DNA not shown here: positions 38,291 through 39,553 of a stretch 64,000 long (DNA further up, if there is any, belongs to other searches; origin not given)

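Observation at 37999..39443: Iteron-type replication origin plus repA between the EPS locus and the photosynthesis gene cluster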

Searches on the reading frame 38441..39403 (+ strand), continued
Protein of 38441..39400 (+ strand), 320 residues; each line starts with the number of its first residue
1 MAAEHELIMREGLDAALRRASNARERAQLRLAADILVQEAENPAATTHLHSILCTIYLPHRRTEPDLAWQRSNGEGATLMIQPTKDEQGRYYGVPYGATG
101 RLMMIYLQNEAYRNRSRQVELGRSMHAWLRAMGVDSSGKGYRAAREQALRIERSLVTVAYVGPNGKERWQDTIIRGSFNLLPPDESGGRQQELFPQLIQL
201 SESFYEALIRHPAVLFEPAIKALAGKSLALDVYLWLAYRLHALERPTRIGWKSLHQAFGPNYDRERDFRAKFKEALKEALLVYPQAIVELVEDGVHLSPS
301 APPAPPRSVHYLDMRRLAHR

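Call 35: find_encoding_contigs(protein=P0007, flank=10000, max_places=3)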
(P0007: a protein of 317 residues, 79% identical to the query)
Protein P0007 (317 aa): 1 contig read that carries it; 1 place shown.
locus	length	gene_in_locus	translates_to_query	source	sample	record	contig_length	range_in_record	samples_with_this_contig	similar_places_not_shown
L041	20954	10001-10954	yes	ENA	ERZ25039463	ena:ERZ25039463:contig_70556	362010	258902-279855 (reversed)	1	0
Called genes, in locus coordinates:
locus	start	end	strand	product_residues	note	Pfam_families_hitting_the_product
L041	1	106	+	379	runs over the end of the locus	PF00005:ABC_tran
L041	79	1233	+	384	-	PF00005:ABC_tran, PF17912:OB_MalK (weak), PF08402:TOBE_2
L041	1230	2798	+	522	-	PF00370:FGGY_N, PF02782:FGGY_C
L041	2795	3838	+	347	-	PF00389:2-Hacid_dh, PF02826:2-Hacid_dh_C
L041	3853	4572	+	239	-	PF00596:Aldolase_II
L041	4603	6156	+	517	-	PF01266:DAO, PF12831:FAD_oxidored (faint), PF16901:DAO_C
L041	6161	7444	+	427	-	PF00370:FGGY_N, PF02782:FGGY_C (weak)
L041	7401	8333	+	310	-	PF13344:Hydrolase_6, PF00702:Hydrolase (weak), PF13242:Hydrolase_like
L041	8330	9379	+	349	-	PF00596:Aldolase_II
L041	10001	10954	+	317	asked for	PF04796:RepA_C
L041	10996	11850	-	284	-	PF02195:ParB_N, PF17762:HTH_ParB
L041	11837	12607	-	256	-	PF00142:Fer4_NifH (weak), PF01656:CbiA, PF02374:ArsA_ATPase (weak), PF06564:CBP_BcsQ, PF09140:MipZ, PF10609:ParA (weak), PF13614:AAA_31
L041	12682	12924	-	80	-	-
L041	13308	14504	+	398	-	PF01175:Urocanase, PF17392:Urocanase_C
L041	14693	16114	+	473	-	PF00483:NTP_transferase, PF22640:ManC_GMP_beta-helix, PF01050:MannoseP_isomer, PF07883:Cupin_2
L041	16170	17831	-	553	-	PF00873:ACR_tran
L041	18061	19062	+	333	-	-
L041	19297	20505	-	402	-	PF25917:BSH_RND, PF25973:BSH_CzcB (faint), PF25876:HH_MFP_RND, PF25944:Beta-barrel_RND, PF25967:RND-MFP_C, PF25989:YknX_C (weak)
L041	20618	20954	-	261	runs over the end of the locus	PF02798:GST_N, PF13417:GST_N_3, PF13409:GST_N_2, PF00043:GST_C, PF13410:GST_C_2 (weak)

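Call 41: get_annotated_region(hit=H6, flank=4000)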
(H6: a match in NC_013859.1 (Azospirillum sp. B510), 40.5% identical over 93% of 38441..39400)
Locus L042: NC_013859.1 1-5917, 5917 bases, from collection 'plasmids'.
description: Azospirillum sp. B510 plasmid pAB510e, complete sequence
organism: Azospirillum sp. B510 (NCBI taxid 137722)
taxonomy: Bacteria; Pseudomonadota; Alphaproteobacteria; Rhodospirillales; Azospirillaceae; Azospirillum; Azospirillum sp. B510
host: -; source: -; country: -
typing (MOB-suite, as given by PLSDB): mobilizable; relaxase MOBP,MOBP
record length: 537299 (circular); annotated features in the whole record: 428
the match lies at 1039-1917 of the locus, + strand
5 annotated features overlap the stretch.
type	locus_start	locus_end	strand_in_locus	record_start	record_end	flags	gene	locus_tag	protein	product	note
CDS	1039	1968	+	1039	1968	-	-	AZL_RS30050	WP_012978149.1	replication protein RepA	-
CDS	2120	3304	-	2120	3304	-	-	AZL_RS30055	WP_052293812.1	HPP family protein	-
CDS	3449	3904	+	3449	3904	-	soxR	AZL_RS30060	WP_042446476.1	redox-sensitive transcriptional activator SoxR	GO:0006355 - regulation of DNA-templated transcription [Evidence IEA]; GO:0006979 - response to oxidative stress ...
CDS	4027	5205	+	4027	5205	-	-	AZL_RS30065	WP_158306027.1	D-alanyl-D-alanine carboxypeptidase family protein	-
CDS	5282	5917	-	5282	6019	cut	-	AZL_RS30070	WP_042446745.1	fumarylacetoacetate hydrolase family protein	-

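Call 42: get_annotated_region(hit=H7, flank=4000)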
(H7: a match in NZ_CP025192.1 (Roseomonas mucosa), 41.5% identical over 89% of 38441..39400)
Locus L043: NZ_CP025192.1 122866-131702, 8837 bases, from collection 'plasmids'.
description: Roseomonas mucosa strain AD1 plasmid unnamed4, complete sequence
organism: Roseomonas mucosa (NCBI taxid 207340)
taxonomy: Bacteria; Pseudomonadota; Alphaproteobacteria; Rhodospirillales; Acetobacteraceae; Roseomonas; Roseomonas mucosa
host: -; source: Homo sapiens,clinical, human skin, atopic dermatitis; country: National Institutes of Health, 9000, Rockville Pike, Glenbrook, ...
typing (MOB-suite, as given by PLSDB): non-mobilizable
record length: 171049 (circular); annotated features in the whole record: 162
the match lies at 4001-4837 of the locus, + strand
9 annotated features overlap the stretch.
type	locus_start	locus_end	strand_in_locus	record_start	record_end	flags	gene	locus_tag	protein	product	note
CDS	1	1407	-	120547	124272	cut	-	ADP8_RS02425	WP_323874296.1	DUF6079 family protein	-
CDS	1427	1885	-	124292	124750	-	brxF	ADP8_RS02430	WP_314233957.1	BREX-3 system P-loop-containing protein BrxF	-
CDS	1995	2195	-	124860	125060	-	-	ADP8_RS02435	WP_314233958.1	type II toxin-antitoxin system Phd/YefM family antitoxin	-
CDS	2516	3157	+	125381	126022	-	-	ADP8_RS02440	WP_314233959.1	AAA family ATPase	-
CDS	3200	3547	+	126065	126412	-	-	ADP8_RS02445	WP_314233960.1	hypothetical protein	-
CDS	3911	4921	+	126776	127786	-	-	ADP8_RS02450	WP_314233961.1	replication protein RepA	-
CDS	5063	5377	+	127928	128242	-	-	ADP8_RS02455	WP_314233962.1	hypothetical protein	-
CDS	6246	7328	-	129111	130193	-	-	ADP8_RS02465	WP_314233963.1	DUF559 domain-containing protein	-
CDS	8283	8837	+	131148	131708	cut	-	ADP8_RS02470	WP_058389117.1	hypothetical protein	-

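Call 51: find_encoding_contigs(protein=P0018, flank=10000, max_places=2)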
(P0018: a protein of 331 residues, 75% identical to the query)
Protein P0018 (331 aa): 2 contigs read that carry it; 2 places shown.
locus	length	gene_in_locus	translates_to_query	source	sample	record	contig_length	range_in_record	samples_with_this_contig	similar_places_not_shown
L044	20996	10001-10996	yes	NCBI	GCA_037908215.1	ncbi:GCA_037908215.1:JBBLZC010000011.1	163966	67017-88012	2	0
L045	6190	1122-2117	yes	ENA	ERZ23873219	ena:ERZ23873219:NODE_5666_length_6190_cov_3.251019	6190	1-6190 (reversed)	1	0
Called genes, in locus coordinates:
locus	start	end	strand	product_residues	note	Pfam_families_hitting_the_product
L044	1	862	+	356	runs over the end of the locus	-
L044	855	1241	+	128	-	-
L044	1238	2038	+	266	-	PF02630:SCO1-SenC (weak)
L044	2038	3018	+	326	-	PF13473:Cupredoxin_1 (weak), PF00116:COX2, PF00034:Cytochrom_C, PF13442:Cytochrome_CBB3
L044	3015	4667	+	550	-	PF00115:COX1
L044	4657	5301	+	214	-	PF00510:COX3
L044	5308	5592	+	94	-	PF03626:COX4_pro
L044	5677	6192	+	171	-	-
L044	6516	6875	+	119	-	-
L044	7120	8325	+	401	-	PF13614:AAA_31, PF01656:CbiA, PF09140:MipZ (weak)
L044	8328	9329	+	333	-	PF02195:ParB_N, PF17762:HTH_ParB (weak)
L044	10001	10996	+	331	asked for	PF04796:RepA_C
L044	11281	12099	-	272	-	-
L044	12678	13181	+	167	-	PF00034:Cytochrom_C (weak), PF13442:Cytochrome_CBB3 (weak)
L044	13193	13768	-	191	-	-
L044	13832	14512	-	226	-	PF00702:Hydrolase, PF13419:HAD_2, PF13242:Hydrolase_like (weak)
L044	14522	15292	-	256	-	PF00106:adh_short, PF08659:KR, PF13561:adh_short_C2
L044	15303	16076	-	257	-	PF00106:adh_short, PF08659:KR, PF13561:adh_short_C2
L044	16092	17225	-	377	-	PF00005:ABC_tran, PF03459:TOBE (faint), PF17912:OB_MalK, PF08402:TOBE_2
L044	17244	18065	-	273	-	PF00528:BPD_transp_1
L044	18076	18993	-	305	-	PF00528:BPD_transp_1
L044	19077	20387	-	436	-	PF01547:SBP_bac_1, PF13416:SBP_bac_8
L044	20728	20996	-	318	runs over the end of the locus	PF04198:Sugar-bind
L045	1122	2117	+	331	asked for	PF04796:RepA_C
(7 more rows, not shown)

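Call 52: find_encoding_contigs(protein=P0031, flank=10000, max_places=2)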
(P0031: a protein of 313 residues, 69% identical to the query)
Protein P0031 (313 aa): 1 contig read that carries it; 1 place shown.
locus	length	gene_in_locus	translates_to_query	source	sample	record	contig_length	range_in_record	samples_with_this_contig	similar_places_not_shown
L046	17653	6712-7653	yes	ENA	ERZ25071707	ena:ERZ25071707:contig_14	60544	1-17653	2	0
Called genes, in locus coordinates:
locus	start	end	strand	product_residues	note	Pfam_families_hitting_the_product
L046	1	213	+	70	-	?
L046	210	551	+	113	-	-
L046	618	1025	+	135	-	-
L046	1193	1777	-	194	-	PF00239:Resolvase, PF02796:HTH_7 (weak)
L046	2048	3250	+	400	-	PF01656:CbiA, PF09140:MipZ (weak), PF10609:ParA (faint), PF13614:AAA_31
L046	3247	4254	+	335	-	PF02195:ParB_N, PF17762:HTH_ParB (weak)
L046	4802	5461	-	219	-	PF13340:DUF4096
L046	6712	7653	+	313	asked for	PF04796:RepA_C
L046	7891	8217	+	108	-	PF03747:ADP_ribosyl_GH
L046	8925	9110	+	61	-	-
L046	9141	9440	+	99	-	-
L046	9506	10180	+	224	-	PF00392:GntR, PF07729:FCD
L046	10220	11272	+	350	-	PF01547:SBP_bac_1, PF13416:SBP_bac_8, PF13343:SBP_bac_6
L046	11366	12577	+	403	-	PF02746:MR_MLE_N, PF13378:MR_MLE_C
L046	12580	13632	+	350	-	PF02463:SMC_N (faint), PF00005:ABC_tran, PF13304:AAA_21 (faint), PF08402:TOBE_2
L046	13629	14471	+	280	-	PF00528:BPD_transp_1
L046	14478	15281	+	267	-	PF00528:BPD_transp_1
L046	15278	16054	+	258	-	PF00106:adh_short, PF08659:KR, PF13561:adh_short_C2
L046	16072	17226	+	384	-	PF02746:MR_MLE_N, PF13378:MR_MLE_C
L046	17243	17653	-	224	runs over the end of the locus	PF00528:BPD_transp_1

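Call 53: find_encoding_contigs(protein=P0024, flank=10000, max_places=2)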
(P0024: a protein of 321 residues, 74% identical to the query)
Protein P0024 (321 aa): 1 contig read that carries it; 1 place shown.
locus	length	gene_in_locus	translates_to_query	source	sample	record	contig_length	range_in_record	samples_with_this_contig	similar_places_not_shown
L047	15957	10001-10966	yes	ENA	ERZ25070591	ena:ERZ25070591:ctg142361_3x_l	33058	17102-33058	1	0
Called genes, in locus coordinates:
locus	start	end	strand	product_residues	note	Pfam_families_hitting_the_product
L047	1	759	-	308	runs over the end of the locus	PF00126:HTH_1, PF03466:LysR_substrate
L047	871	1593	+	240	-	PF01965:DJ-1_PfpI, PF17124:ThiJ_like (weak)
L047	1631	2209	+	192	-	PF01161:PBP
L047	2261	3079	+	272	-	PF00106:adh_short, PF08659:KR, PF13561:adh_short_C2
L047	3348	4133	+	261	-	PF00142:Fer4_NifH (weak), PF01656:CbiA, PF06564:CBP_BcsQ, PF09140:MipZ, PF10609:ParA (weak), PF13614:AAA_31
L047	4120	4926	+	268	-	PF02195:ParB_N, PF17762:HTH_ParB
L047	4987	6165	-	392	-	PF01571:GCV_T, PF08669:GCV_T_C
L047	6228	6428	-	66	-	-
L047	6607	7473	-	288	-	PF00892:EamA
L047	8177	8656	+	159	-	PF01298:TbpB_B_D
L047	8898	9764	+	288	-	-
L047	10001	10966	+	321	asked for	PF04796:RepA_C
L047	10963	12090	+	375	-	PF13191:AAA_16 (weak), PF07728:AAA_5 (faint), PF13401:AAA_22 (faint), PF01078:Mg_chelatase (weak), PF17863:AAA_lid_2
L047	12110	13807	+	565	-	PF17863:AAA_lid_2, PF26791:AAPxQ (weak), PF00092:VWA, PF13519:VWA_2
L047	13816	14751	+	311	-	PF00561:Abhydrolase_1, PF00975:Thioesterase (weak), PF12146:Hydrolase_4, PF12697:Abhydrolase_6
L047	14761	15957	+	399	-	?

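Call 59: search_solved_structures(query=A1, max_evalue=10)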
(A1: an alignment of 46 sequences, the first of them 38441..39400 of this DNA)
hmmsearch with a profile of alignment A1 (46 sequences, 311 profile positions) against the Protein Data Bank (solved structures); distinct sequences matched with E-value up to 10: 1.
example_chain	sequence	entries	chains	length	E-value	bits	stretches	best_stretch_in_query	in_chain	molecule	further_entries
8c8e_C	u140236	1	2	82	0.23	13.6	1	155-219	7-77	Phi3T YopN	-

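Call 67: predict_structure(alignment_id=A1)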
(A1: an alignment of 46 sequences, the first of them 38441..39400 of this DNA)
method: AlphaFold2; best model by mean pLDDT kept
length: 320 residues; sequences in the alignment: 46
mean_pLDDT: 85.8   pTM: 0.86
mean pLDDT of the five models: 85.8, 85.3, 85.3, 82.4, 81.0
residues with pLDDT >= 90: 188; 70-90: 97; 50-70: 14; < 50: 21
segments of 3 or more residues with pLDDT < 50: 188-194, 307-320
pLDDT, mean of each block of 10 residues (from residue 1): 87 95 96 92 89 86 93 85 93 93 94 93 82 82 89 92 84 81 53 67 90 92 94 93 92 88 89 96 94 95 56 38
secondary structure, 60 per line:
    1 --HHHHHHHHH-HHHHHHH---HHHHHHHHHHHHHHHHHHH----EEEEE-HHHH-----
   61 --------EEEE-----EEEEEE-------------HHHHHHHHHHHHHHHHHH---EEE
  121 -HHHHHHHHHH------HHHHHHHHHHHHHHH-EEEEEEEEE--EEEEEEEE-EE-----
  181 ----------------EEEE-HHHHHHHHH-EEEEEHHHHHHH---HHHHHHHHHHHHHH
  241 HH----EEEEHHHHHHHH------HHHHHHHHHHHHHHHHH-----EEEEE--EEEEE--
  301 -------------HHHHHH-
elements in order: H3-11 H13-19 H23-41 E46-50 H52-55 E69-72 E78-83 H97-114 E118-120 H122-131 H138-152 E154-162 E165-172 E197-200 H202-210 E212-216 H217-223 H227-242 E247-250 H251-258 H265-281 E287-291 E294-298 H314-319

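Call 71: find_encoding_contigs(protein=P0001, flank=10000, max_places=4)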
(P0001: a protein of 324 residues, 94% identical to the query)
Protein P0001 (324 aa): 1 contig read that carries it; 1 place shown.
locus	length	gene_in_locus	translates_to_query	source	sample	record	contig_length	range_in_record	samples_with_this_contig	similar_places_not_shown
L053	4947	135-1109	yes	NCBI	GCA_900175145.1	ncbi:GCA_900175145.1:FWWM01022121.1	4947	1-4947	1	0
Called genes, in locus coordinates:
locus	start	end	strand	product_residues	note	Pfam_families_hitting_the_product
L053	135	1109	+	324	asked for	PF04796:RepA_C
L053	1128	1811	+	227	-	PF01126:Heme_oxygenase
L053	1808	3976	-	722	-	PF08446:PAS_2, PF01590:GAF, PF00360:PHY, PF00989:PAS (weak), PF08448:PAS_4 (weak)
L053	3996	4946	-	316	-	?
